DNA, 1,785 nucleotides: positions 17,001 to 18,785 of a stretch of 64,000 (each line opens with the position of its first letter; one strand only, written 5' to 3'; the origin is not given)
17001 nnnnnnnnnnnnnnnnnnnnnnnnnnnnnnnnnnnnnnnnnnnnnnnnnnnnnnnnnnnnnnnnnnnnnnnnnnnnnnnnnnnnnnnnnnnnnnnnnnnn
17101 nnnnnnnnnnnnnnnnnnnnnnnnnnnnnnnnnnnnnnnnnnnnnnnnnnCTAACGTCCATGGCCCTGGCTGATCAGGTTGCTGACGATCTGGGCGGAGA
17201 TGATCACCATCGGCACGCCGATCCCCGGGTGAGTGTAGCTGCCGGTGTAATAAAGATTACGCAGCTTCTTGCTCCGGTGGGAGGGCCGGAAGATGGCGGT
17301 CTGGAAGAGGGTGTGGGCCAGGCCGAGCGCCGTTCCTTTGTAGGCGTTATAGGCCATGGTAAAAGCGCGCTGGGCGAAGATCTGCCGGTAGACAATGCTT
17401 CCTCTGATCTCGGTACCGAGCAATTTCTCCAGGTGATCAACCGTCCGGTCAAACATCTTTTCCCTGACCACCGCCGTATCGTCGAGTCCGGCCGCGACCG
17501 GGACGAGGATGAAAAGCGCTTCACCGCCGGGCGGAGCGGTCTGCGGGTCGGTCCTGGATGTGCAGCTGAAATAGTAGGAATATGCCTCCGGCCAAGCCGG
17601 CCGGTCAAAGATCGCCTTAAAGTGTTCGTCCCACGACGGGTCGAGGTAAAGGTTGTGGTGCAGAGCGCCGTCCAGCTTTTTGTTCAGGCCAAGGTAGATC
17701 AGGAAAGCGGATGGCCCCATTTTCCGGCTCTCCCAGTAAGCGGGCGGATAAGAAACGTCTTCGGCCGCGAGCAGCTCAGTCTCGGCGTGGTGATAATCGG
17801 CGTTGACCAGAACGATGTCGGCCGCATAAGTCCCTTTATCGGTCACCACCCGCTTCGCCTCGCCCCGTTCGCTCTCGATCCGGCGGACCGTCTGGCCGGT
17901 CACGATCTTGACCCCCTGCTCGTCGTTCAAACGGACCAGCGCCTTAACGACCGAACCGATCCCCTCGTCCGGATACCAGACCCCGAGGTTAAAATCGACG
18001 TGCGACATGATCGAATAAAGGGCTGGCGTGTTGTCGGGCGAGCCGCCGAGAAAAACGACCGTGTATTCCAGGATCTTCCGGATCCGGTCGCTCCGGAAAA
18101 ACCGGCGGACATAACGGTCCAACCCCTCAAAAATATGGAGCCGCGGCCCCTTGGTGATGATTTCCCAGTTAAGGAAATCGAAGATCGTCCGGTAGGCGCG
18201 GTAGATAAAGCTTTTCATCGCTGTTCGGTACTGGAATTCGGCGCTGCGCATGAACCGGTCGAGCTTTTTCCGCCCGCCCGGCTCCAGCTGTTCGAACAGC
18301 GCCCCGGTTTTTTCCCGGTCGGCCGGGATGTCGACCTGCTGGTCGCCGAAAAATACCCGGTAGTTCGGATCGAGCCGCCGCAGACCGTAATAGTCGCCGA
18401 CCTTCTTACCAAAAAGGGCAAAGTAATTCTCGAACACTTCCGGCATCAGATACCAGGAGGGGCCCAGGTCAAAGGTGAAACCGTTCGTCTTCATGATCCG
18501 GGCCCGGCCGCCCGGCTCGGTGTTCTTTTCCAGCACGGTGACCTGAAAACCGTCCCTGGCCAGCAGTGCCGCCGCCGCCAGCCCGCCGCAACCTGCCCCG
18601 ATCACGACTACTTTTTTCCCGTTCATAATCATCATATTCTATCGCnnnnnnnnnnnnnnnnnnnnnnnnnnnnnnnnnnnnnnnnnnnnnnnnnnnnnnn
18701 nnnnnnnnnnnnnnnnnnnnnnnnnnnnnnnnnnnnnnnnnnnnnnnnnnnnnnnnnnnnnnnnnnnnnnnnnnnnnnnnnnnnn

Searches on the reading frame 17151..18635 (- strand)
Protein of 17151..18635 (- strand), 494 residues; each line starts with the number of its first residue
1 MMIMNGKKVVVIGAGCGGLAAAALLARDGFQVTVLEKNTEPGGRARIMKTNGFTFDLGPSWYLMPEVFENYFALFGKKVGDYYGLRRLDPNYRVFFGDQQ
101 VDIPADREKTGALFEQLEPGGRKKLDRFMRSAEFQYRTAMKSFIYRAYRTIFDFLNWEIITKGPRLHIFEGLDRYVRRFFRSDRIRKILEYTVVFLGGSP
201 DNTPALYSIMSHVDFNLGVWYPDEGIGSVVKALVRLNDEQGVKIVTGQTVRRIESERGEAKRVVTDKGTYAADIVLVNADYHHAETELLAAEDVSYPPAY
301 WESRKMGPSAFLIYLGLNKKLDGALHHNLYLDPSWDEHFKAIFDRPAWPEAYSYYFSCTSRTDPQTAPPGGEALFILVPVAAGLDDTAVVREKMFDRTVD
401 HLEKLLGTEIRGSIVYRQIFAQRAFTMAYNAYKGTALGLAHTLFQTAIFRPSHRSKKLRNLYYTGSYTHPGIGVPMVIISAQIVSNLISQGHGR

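Call 54: search_protein_families(library=pfam, proteins=[window:17151-18635:-], max_evalue=0.001)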
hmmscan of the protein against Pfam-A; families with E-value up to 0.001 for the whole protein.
window:17151-18635:- (494 aa): 11 families
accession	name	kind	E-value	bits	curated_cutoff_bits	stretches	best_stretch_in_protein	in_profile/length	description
PF01593.30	Amino_oxidase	-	3.8e-36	125.8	19.8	1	17-488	2-442/443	Flavin containing amine oxidoreductase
PF13450.12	NAD_binding_8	-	1.2e-16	61.2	21.9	1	11-75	1-65/68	NAD(P)-binding Rossmann-like domain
PF01266.30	DAO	-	1.2e-15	58.3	27.9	2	8-43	1-36/353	FAD dependent oxidoreductase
PF07992.20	Pyr_redox_2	-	5e-10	39.7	26.1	1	7-46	1-41/291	Pyridine nucleotide-disulphide oxidoreductase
PF03486.20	HI0933_like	-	1.4e-08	34.9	50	1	8-44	2-38/244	HI0933-like protein Rossmann domain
PF01946.23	Thi4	-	5.5e-06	26.2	26.2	1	8-44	19-56/235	Thi4 family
PF01494.25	FAD_binding_3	-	5.9e-06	26.2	22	1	8-48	3-45/349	FAD binding domain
PF00070.33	Pyr_redox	-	1.6e-05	25.8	22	0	8-42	1-35/82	Pyridine nucleotide-disulphide oxidoreductase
PF00890.30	FAD_binding_2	-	1.9e-05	24.5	20.4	1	9-43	2-36/414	FAD binding domain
PF13738.12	Pyr_redox_3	-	2.1e-05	24.3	30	0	10-38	1-30/305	Pyridine nucleotide-disulphide oxidoreductase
PF12831.13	FAD_oxidored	-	3.7e-05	23.6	27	1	9-45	2-38/416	FAD dependent oxidoreductase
